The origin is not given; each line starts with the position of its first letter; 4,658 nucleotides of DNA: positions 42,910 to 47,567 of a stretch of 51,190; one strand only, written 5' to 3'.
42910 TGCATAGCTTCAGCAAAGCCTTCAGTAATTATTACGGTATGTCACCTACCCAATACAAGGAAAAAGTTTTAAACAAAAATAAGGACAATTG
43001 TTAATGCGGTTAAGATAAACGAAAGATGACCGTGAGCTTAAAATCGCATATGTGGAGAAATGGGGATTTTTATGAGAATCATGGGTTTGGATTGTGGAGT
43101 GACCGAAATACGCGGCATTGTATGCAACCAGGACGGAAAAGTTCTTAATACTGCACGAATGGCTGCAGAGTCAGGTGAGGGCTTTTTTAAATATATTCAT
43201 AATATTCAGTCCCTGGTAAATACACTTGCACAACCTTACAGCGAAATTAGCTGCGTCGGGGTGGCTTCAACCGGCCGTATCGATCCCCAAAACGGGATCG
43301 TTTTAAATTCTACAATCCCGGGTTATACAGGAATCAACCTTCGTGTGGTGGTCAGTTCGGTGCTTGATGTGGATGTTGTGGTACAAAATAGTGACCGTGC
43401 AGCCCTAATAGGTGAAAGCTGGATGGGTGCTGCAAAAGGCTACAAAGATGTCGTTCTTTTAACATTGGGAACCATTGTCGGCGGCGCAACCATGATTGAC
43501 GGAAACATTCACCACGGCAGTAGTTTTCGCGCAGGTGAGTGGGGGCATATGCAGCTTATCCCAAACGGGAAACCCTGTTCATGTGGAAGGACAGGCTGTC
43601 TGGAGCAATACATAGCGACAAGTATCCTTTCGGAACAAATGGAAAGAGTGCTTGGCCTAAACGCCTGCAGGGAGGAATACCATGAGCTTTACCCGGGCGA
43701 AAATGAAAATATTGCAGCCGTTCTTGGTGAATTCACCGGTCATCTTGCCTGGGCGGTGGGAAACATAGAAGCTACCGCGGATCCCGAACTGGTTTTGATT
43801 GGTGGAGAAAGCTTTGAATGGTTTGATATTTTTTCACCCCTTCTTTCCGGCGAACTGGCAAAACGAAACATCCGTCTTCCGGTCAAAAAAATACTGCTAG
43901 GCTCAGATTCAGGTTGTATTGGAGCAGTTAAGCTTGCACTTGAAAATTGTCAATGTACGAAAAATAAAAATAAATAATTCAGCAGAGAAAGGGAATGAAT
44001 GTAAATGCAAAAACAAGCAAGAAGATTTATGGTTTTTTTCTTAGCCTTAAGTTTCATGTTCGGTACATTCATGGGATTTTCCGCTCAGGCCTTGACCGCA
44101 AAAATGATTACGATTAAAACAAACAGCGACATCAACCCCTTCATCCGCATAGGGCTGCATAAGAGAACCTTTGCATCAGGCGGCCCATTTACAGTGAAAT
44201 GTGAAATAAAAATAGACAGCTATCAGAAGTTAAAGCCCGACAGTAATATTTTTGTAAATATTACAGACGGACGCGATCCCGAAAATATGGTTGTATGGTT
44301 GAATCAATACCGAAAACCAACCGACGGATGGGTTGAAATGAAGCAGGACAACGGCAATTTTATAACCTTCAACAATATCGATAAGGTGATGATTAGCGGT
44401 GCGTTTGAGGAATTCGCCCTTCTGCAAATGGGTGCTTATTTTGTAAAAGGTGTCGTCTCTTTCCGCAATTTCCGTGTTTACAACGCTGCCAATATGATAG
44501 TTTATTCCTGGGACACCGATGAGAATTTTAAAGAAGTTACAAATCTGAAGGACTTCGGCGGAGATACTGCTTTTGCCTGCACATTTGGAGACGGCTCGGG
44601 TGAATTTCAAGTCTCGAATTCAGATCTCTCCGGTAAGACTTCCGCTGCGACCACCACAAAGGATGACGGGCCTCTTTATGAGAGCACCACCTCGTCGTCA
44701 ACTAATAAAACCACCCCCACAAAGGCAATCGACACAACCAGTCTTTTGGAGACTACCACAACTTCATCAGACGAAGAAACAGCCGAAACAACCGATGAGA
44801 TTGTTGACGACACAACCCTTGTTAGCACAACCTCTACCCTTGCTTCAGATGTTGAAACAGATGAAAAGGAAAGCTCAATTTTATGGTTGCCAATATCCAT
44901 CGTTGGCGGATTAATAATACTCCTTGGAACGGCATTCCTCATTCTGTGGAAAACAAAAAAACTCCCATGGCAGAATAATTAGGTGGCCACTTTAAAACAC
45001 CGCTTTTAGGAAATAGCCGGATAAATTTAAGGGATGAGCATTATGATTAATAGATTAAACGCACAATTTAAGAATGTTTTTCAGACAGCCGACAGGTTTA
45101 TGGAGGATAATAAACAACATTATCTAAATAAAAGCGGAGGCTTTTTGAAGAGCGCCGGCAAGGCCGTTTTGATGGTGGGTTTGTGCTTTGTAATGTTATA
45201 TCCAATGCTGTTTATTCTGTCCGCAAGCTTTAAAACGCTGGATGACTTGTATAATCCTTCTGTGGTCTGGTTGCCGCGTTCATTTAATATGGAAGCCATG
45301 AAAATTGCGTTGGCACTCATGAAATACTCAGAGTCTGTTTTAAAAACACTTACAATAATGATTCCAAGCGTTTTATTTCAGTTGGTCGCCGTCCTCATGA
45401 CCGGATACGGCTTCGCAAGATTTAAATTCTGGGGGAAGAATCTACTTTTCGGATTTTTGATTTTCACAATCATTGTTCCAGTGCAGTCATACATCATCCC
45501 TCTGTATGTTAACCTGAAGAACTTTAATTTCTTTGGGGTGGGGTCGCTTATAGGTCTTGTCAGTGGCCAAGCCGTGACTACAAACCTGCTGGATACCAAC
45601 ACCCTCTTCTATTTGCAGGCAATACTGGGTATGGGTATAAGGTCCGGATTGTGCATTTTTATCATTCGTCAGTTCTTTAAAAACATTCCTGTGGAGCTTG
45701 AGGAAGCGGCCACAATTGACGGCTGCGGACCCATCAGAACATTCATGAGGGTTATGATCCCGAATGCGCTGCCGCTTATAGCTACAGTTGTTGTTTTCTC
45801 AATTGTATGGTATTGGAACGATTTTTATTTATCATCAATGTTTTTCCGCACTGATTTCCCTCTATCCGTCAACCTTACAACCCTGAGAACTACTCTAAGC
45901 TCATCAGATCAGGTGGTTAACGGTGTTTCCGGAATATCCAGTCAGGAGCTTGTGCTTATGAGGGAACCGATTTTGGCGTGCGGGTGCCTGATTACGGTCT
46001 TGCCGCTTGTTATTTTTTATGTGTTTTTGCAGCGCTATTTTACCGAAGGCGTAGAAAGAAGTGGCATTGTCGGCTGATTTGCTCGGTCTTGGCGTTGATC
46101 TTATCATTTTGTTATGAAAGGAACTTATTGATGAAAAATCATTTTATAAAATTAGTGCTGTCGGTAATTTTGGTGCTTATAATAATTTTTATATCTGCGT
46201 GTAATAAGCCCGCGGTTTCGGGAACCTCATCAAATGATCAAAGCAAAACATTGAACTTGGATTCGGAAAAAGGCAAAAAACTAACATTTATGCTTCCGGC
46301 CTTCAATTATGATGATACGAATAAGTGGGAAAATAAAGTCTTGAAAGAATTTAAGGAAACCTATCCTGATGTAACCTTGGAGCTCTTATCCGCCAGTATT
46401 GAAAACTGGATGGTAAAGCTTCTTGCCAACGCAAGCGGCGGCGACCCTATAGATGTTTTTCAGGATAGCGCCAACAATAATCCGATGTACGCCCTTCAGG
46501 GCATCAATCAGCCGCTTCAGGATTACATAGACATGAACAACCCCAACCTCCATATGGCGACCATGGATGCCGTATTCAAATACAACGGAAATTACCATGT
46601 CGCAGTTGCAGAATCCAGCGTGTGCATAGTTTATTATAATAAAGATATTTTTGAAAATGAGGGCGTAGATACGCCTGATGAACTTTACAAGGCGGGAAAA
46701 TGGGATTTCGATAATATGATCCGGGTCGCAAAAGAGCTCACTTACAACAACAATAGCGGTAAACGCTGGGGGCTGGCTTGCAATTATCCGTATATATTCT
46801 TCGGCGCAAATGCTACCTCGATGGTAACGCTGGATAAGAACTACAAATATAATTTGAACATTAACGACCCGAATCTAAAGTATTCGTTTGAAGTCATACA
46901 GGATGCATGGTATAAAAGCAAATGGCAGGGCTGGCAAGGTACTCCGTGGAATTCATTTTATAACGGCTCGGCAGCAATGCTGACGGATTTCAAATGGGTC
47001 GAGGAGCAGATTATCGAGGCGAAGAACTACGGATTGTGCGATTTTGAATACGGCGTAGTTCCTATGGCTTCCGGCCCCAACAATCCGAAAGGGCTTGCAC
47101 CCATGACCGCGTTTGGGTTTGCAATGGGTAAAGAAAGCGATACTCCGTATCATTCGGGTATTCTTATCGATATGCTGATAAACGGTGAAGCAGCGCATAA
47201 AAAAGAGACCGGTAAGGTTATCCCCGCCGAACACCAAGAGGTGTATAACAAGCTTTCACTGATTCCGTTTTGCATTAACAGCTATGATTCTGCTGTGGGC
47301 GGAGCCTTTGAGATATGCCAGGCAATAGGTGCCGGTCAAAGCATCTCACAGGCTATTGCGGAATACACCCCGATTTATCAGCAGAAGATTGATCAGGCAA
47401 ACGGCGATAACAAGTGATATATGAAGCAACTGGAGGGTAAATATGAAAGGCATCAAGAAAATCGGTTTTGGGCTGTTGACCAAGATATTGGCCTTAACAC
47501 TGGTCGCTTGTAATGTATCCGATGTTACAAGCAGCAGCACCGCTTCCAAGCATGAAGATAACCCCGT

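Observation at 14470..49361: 35-kb glycan-utilisation island with three ABC importers but no enzyme assignable to a characterised glycoside-hydrolase family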

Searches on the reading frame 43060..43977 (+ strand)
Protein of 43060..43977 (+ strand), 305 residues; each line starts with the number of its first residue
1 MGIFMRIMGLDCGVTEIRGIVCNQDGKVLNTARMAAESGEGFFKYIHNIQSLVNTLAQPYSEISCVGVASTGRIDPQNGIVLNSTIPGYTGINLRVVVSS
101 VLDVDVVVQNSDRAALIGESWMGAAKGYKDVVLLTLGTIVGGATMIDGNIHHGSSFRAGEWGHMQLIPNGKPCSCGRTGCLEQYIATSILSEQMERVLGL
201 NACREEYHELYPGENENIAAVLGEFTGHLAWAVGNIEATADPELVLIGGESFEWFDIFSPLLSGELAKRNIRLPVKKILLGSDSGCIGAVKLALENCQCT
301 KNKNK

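Call 5: search_protein_families(library=pfam, proteins=[window:43060-43977:+], max_evalue=0.01)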
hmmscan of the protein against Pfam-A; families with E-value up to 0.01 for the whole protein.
window:43060-43977:+ (305 aa): 2 families
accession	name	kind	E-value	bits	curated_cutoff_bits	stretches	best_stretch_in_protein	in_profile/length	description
PF00480.26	ROK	-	2.6e-44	152.4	22.9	1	8-295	2-293/294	ROK family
PF00370.27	FGGY_N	-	0.0048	17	28.8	1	7-38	2-33/245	FGGY family of carbohydrate kinases, N-terminal domain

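Call 25: search_protein_families(library=ncbifam, proteins=[window:43060-43977:+], max_evalue=0.01)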
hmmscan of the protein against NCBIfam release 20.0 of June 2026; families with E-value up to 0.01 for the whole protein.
window:43060-43977:+ (305 aa): 13 families
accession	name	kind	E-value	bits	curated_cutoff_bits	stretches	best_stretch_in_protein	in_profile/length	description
TIGR00744.1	ROK_glcA_fam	subfamily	2.2e-34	119.2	260.35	1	9-207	2-203/318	ROK family glucokinase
NF009835.0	PRK13310.1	equivalog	1.2e-28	100.3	380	1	8-294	3-301/303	N-acetylglucosamine kinase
NF007108.0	PRK09557.1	equivalog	2.1e-27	96.2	443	1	8-292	4-299/303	fructokinase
NF003461.0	PRK05082.1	subfamily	2.7e-23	82.8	283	1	5-293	1-286/291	N-acetylmannosamine kinase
NF042998.1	bglucokin_BglK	equivalog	7e-23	81.3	550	1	5-290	1-282/291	beta-glucoside kinase BglK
NF047821.1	NactlManKinNanK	equivalog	1.2e-22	80.8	450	1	5-293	1-286/288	N-acetylmannosamine kinase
NF049930.1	TransRegMlc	equivalog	4.7e-21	75.6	530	1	44-200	127-283/405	sugar metabolism global transcriptional regulator Mlc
NF047937.1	TransRegNagC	equivalog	2.2e-20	73.2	650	1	45-198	122-275/399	DNA-binding transcriptional regulator NagC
NF045551.1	GK_Pyrobac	equivalog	5e-20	72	500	1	7-300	2-287/294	ATP-dependent glucokinase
NF007251.0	PRK09698.1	equivalog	8.5e-18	64.6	253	1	7-254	8-251/304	allose kinase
NF009836.0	PRK13311.1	equivalog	4.4e-14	52.3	551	1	9-188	4-192/256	N-acetyl-D-glucosamine kinase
NF045942.1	PolPhglucPhase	equivalog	1.6e-07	31.4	250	1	8-165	3-155/242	polyphosphate--glucose phosphotransferase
NF045550.1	FrctkaseScrK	equivalog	0.005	16.3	400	1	16-166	14-159/293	fructokinase ScrK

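Call 87: search_solved_structures(query=window:43060-43977:+, max_evalue=1e-15)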
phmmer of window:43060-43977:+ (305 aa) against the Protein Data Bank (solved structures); distinct sequences matched with E-value up to 1e-15: 12.
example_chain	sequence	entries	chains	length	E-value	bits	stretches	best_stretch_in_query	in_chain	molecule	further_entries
2qm1_A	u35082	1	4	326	3.9e-25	91.7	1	5-295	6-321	Glucokinase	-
5nck_A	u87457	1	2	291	1.2e-24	90.2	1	5-296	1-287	N-acetylmannosamine kinase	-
2yhw_A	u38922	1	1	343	5.9e-23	84.6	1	8-195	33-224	BIFUNCTIONAL UDP-N-ACETYLGLUCOSAMINE 2-EPIMERASE/N-ACETYLMANNOSAMINE KINASE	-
3vgk_A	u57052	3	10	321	1.4e-22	83.3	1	8-190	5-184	Glucokinase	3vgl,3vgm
3eo3_A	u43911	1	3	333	2.5e-22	82.5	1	8-195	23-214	Bifunctional UDP-N-acetylglucosamine 2-epimerase/N-acetylmannosamine kinase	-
2yhy_A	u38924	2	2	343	2.7e-22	82.4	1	8-195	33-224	BIFUNCTIONAL UDP-N-ACETYLGLUCOSAMINE 2-EPIMERASE/N-ACETYLMANNOSAMINE KINASE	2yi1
3vov_A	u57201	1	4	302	2.9e-21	79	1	5-291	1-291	Glucokinase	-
5f7r_E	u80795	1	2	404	7.5e-21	77.6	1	62-270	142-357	Lmo0178 protein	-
5f7p_E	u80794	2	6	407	7.7e-21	77.6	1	62-270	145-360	Lmo0178 protein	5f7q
2ap1_A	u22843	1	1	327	6.9e-19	71.2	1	37-262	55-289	putative regulator protein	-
7p7i_AAA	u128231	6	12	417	8.3e-18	67.7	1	8-258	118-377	Ubiquitin-like protein SMT3,N-acetyl-D-glucosamine kinase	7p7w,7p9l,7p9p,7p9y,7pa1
1z05_A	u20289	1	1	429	8.3e-16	61.1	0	44-259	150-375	transcriptional regulator, ROK family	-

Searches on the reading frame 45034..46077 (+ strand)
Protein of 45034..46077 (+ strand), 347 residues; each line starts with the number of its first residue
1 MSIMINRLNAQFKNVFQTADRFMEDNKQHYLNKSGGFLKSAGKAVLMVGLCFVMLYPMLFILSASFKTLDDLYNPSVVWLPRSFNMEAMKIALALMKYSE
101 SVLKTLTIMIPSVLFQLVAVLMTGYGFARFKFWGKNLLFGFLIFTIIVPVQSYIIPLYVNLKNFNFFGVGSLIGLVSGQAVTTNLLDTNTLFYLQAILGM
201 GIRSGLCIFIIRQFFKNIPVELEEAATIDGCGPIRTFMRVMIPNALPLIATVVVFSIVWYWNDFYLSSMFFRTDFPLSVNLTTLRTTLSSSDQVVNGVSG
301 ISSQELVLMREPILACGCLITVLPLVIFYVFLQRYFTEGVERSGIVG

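Call 6: search_protein_families(library=pfam, proteins=[window:45034-46077:+], max_evalue=0.01)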
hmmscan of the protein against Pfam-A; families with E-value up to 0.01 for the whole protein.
window:45034-46077:+ (347 aa): 1 family
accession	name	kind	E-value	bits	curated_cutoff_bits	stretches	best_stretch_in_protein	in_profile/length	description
PF00528.27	BPD_transp_1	-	6.8e-16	59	26.4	1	122-340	3-182/184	Binding-protein-dependent transport system inner membrane component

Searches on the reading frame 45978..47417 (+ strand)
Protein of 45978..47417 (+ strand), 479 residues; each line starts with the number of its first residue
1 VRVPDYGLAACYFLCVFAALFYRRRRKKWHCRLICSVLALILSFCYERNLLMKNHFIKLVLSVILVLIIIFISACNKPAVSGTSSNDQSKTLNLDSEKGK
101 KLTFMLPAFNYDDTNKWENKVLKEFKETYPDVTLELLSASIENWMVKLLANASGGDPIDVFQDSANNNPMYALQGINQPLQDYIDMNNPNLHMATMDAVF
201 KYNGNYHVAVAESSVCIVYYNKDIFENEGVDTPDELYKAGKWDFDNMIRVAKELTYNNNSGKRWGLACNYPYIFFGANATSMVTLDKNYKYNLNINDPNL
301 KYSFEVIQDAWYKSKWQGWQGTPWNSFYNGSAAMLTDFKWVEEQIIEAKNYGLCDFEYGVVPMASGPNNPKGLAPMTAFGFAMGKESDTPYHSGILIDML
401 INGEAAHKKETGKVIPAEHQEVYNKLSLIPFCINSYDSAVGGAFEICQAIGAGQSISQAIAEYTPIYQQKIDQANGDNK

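Call 6: search_protein_families(library=pfam, proteins=[window:45978-47417:+], max_evalue=0.01)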
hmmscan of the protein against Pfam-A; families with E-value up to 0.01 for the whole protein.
window:45978-47417:+ (479 aa): 2 families
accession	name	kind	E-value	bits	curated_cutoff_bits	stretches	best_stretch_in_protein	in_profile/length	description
PF01547.30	SBP_bac_1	-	2.2e-19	71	26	1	116-388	9-288/307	Bacterial extracellular solute-binding protein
PF13416.11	SBP_bac_8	-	3.6e-13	50.4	27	1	121-378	2-225/279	Bacterial extracellular solute-binding protein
